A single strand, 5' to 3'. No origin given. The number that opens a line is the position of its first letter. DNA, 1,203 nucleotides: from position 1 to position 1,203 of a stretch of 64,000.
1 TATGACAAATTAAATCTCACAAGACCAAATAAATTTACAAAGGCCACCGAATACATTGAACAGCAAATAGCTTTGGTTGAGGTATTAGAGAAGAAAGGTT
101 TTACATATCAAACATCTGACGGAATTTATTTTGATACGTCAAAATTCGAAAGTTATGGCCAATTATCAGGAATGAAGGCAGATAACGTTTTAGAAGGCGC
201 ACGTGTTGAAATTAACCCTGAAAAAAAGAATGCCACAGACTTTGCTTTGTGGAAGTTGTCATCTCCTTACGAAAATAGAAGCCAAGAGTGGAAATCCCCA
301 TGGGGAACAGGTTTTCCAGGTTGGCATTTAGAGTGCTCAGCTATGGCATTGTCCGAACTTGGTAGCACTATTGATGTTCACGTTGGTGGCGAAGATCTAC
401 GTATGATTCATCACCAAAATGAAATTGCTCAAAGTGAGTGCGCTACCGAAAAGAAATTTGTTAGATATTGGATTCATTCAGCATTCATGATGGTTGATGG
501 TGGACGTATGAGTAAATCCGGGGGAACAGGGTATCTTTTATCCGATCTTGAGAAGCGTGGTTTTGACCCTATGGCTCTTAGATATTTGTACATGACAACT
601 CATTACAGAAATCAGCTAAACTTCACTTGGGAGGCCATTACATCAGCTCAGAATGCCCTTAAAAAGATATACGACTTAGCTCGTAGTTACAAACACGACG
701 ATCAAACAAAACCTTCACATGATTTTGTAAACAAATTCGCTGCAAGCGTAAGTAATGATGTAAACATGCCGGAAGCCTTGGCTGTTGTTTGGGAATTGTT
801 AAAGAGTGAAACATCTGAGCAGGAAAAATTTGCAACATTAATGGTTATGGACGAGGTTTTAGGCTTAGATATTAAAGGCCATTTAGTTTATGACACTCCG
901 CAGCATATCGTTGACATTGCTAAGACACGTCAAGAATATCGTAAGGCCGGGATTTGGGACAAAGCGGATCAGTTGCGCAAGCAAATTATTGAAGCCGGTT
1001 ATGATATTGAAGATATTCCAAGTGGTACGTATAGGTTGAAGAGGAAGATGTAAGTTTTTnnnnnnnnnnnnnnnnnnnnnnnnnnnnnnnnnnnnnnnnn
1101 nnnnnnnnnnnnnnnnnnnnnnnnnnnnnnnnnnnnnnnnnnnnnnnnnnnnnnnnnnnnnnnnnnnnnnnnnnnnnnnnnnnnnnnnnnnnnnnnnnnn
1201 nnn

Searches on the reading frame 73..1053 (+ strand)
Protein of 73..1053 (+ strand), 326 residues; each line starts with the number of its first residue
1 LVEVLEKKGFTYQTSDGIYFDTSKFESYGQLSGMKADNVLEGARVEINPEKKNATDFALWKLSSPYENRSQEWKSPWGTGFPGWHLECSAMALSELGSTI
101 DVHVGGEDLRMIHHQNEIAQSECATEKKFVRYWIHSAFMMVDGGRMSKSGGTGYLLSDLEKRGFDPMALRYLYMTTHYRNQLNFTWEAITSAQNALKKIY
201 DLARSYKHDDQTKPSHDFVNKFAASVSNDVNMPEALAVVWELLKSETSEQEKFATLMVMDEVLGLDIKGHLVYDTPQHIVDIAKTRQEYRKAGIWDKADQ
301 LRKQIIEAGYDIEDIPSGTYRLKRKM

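Call 10: search_protein_families(library=pfam, proteins=[window:73-1053:+], max_evalue=0.01)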
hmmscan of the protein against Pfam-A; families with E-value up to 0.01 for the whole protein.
window:73-1053:+ (326 aa): 3 families
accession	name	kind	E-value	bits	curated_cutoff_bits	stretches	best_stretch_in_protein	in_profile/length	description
PF01406.26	tRNA-synt_1e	-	4.7e-64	217.1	27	1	1-193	111-300/301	tRNA synthetases class I (C) catalytic domain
PF09334.17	tRNA-synt_1g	-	2.2e-05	23.8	20.1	1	122-195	304-377/391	tRNA synthetases class I (M)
PF23493.1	CysS_C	-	0.004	17.7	23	1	284-319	13-48/51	Cysteinyl-tRNA ligase anticodon binding domain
